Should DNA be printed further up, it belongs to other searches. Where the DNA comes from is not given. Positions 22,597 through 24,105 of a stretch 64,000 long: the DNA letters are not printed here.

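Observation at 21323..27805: GDP-sugar module: Gmd and Gmm feeding a C-methyltransferase, aminotransferase and two cupin isomerases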

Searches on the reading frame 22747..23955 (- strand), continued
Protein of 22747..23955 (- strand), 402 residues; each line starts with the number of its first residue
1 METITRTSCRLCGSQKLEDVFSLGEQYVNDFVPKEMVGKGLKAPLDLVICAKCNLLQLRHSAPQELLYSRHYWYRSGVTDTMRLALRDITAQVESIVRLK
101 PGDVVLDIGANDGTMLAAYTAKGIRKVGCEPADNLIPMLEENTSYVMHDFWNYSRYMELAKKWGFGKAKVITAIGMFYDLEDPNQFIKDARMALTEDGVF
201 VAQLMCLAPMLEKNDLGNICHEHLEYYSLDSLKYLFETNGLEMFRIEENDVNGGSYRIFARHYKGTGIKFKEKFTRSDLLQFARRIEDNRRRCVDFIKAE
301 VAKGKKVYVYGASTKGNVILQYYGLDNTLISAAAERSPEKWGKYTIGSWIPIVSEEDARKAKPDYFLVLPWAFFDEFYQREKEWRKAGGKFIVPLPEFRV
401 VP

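Call 73: search_solved_structures(query=window:22747-23955:-, max_evalue=1e-30, show_alignments=4)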
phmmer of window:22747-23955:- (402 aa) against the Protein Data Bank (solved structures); distinct sequences matched with E-value up to 1e-30: 10.
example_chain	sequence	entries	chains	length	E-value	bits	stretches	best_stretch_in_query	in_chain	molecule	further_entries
4rv9_A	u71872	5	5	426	1e-47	166.2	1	7-402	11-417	D-mycarose 3-C-methyltransferase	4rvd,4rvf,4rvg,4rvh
5t64_A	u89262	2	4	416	1.3e-35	126.4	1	7-400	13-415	Sugar 3-C-methyl transferase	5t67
4e2w_A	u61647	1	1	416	2.4e-34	122.2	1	6-399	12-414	TcaB9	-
3ndi_A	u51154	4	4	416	4.4e-34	121.3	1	6-399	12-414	Methyltransferase | TcaB9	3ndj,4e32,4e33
4e2x_A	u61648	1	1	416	4.4e-34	121.3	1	6-399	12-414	TcaB9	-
4e30_A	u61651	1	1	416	6.2e-34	120.8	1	6-399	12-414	TcaB9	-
5t6b_A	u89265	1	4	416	8.8e-34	120.3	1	7-399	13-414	Sugar 3-C-methyl transferase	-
4e2y_A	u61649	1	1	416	1.2e-33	119.9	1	6-399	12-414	TcaB9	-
4e31_A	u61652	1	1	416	1.6e-33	119.5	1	6-399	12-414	TcaB9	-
4e2z_A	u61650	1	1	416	4.2e-33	118.1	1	6-399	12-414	TcaB9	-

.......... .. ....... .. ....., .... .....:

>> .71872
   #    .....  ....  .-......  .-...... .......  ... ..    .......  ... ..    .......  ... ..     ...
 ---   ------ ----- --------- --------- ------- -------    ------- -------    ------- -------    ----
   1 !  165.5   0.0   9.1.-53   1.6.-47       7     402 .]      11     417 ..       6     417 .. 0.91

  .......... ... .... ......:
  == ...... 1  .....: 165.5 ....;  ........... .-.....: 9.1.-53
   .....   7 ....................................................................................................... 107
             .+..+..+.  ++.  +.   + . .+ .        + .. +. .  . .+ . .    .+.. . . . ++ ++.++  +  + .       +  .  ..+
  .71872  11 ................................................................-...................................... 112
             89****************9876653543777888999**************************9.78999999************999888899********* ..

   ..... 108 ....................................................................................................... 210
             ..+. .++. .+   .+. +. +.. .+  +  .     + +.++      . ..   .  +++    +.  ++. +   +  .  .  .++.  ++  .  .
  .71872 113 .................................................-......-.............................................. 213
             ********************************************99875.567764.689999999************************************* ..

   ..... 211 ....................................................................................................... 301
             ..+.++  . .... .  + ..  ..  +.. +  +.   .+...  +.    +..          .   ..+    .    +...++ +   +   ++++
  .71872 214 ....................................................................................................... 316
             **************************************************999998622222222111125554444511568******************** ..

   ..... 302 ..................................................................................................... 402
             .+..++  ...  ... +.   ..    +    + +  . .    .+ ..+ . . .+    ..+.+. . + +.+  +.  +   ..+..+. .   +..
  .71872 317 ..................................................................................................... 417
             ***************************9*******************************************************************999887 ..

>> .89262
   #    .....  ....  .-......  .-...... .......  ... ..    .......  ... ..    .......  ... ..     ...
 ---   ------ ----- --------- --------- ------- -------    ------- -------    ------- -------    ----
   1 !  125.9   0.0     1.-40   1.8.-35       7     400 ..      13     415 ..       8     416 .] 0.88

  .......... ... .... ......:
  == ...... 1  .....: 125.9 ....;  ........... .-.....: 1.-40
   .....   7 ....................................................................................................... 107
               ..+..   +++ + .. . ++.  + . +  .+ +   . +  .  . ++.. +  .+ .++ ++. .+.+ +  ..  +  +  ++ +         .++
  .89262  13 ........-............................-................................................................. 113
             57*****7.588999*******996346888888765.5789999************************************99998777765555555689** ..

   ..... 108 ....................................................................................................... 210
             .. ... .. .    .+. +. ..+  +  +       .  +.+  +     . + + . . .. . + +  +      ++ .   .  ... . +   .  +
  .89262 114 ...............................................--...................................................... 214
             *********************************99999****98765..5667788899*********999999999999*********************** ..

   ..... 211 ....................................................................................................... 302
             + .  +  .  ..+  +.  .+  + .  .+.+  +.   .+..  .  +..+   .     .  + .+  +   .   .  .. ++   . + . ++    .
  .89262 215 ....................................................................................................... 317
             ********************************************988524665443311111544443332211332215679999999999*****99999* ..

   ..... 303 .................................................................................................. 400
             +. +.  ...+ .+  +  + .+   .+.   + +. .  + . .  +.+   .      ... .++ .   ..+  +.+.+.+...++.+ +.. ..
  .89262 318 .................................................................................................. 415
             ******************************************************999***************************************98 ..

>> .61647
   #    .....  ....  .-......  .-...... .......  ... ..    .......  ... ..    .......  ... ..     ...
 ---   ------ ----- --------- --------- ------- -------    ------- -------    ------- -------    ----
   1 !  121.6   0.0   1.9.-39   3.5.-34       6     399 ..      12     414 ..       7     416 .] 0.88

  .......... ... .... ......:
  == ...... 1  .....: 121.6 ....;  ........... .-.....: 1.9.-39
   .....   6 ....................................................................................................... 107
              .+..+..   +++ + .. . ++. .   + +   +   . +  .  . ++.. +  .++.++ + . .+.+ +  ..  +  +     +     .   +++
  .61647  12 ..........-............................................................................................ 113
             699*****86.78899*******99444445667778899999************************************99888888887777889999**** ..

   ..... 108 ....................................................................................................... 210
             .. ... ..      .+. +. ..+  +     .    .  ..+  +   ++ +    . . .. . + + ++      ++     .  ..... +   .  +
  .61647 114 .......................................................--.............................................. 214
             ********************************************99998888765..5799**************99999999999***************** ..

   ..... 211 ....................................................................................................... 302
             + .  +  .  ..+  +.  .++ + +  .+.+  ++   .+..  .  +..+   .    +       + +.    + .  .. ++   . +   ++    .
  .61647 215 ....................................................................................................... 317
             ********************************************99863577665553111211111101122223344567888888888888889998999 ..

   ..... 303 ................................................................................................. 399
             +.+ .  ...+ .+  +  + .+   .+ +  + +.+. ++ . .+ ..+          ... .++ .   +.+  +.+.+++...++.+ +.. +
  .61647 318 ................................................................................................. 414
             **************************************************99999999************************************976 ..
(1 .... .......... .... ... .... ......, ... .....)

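Call 99: search_protein_families(library=pfam, proteins=[L035:53-664:+, L035:701-1366:+, L035:1385-2620:+, L035:2716-3621:+, L035:3640-5433:-, L035:7354-9630:-, L035:14560-16281:+, L035:16703-18109:+, L035:18922-20412:+, L035:20351-21188:+], max_evalue=0.0001)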
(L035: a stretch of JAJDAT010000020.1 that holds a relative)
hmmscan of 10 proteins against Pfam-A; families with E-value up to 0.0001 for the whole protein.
L035:53-664:+ (203 aa): 1 family
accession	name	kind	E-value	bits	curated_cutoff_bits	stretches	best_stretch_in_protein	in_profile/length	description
PF02120.21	Flg_hook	-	2e-21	76.1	29.8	1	79-153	9-83/85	Flagellar hook-length control protein FliK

L035:701-1366:+ (221 aa): 3 families
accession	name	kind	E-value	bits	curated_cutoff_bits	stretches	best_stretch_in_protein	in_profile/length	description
PF03963.19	FlgD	-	1.9e-21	76.5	27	1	12-72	13-73/75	Flagellar hook capping protein - N-terminal region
PF13860.13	FlgD_ig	-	1.1e-16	61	27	1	104-175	6-77/79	FlgD Ig-like domain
PF13861.12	FLgD_tudor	-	4e-05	24.2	26.9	1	88-216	7-58/58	FlgD Tudor-like domain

L035:1385-2620:+ (411 aa): 4 families
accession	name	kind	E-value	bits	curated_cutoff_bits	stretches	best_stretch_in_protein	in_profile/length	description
PF06429.18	Flg_bbr_C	-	2.5e-11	43.3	23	1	367-409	4-46/46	Flagellar basal body rod FlgEFG protein C-terminal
PF07559.19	FlgE_D2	-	3.5e-09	37.7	22.7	1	164-291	11-142/142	Flagellar basal body protein FlaE D2 domain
PF22692.1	LlgE_F_G_D1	-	7.7e-09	36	27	1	88-131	1-44/64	Flagellar hook protein FlgE/F/G D1 domain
PF00460.25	Flg_bb_rod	-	7.9e-09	35.7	20.7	1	9-37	3-31/31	Flagella basal body rod protein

L035:2716-3621:+ (301 aa): 1 family
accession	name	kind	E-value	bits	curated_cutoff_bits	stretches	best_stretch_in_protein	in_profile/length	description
PF01973.23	MptE-like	-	2.8e-43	148.1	34.6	1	27-195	5-170/171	6-hydroxymethylpterin diphosphokinase MptE-like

L035:3640-5433:- (597 aa): 13 families
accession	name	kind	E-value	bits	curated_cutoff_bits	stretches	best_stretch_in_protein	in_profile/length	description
PF07719.23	TPR_2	-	2.6e-22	77.5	27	1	446-477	2-33/34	Tetratricopeptide repeat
PF00515.34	TPR_1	-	3.1e-22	77.8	27.8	1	446-478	2-34/34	Tetratricopeptide repeat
PF13181.12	TPR_8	-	1.6e-17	62.5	25.7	0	518-546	6-34/34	Tetratricopeptide repeat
PF13424.12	TPR_12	-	1.4e-14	54.4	30.1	1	480-543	4-75/77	Tetratricopeptide repeat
PF13414.12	TPR_11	-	1.7e-14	53.6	26.8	2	452-492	1-41/42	TPR repeat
PF13431.12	TPR_17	-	2.5e-12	46.5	24.4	0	467-499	1-33/34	Tetratricopeptide repeat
PF13432.12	TPR_16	-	1e-11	45.4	32.7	1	458-505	10-57/65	Tetratricopeptide repeat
PF14559.12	TPR_19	-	3.9e-10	40.3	25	1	458-502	4-48/68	Tetratricopeptide repeat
PF13428.12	TPR_14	-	5.9e-10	39.3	23.5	0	446-487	2-43/44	Tetratricopeptide repeat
PF13176.12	TPR_7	-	2e-07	31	27.9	0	484-512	4-32/36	Tetratricopeptide repeat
PF23914.1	TPR_CcmH_CycH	-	2.2e-07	31.3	42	0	437-481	42-86/158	Cytochrome c-type biogenesis protein H TPR domain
PF13371.12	TPR_9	-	2.6e-07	31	35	0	460-511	10-61/73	Tetratricopeptide repeat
PF13374.12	TPR_10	-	6.3e-06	26.5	27.5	0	484-505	7-28/42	Tetratricopeptide repeat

L035:7354-9630:- (758 aa): 20 families
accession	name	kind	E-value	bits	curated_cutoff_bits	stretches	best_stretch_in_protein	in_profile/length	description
PF00515.34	TPR_1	-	1.1e-40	136.2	27.8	3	574-606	2-34/34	Tetratricopeptide repeat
PF13181.12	TPR_8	-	1.6e-40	134.3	25.7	3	574-605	2-33/34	Tetratricopeptide repeat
PF07719.23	TPR_2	-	1.7e-36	121.7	27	1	574-605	2-33/34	Tetratricopeptide repeat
PF13414.12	TPR_11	-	1.2e-32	111.8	26.8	2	546-587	1-42/42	TPR repeat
PF13424.12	TPR_12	-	2.4e-29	101.8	30.1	1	501-561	6-67/77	Tetratricopeptide repeat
PF14559.12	TPR_19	-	4e-27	94.8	25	1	652-707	2-57/68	Tetratricopeptide repeat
PF13432.12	TPR_16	-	1.2e-25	90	32.7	2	468-527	1-60/65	Tetratricopeptide repeat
PF13431.12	TPR_17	-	3e-24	83.6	24.4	0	418-450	1-33/34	Tetratricopeptide repeat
PF13176.12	TPR_7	-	2.5e-18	65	27.9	0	466-491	1-26/36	Tetratricopeptide repeat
PF13428.12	TPR_14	-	1.1e-16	60.1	23.5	0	676-716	2-42/44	Tetratricopeptide repeat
PF13374.12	TPR_10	-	4.3e-15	55.6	27.5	0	433-454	5-26/42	Tetratricopeptide repeat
PF13174.12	TPR_6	-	1.1e-12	48.1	26.3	0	609-634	2-27/33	Tetratricopeptide repeat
PF24575.1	TPR_Slam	-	1.7e-10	41.7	35.2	1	682-731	54-102/104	Surface lipoprotein assembly modifier, N-terminal TPR repeats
PF23914.1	TPR_CcmH_CycH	-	1.4e-09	38.4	42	1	648-722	57-134/158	Cytochrome c-type biogenesis protein H TPR domain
PF25064.1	ARM_TT21_5th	-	4.7e-09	37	27.8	0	466-531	3-68/117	TT21 fifth ARM repeats domain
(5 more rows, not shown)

L035:14560-16281:+ (573 aa): 1 family
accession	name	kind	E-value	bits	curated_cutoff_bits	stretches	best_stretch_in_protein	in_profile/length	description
PF00078.32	RVT_1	-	2.7e-20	73.4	29.6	1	47-253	1-195/205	Reverse transcriptase (RNA-dependent DNA polymerase)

L035:16703-18109:+ (468 aa): 1 family
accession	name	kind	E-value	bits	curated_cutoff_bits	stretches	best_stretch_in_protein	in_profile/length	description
PF00656.27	Peptidase_C14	-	9.9e-12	45.5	21.4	1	5-214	3-227/233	Caspase domain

L035:18922-20412:+ (496 aa): 3 families
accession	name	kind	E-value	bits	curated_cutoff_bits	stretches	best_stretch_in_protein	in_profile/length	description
PF00916.26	Sulfate_transp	-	6.1e-60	203.4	23.2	2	166-357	188-379/380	Sulfate permease family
PF01740.26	STAS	-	9.9e-12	45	22.6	1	405-487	12-97/106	STAS domain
PF16983.11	MFS_MOT1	-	3.1e-06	28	30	1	246-332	25-108/111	Molybdate transporter of MFS superfamily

L035:20351-21188:+ (279 aa): 1 family
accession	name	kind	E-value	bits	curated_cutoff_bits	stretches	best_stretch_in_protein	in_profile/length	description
PF00582.32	Usp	-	1.3e-21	78.1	24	1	27-180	4-139/141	Universal stress protein family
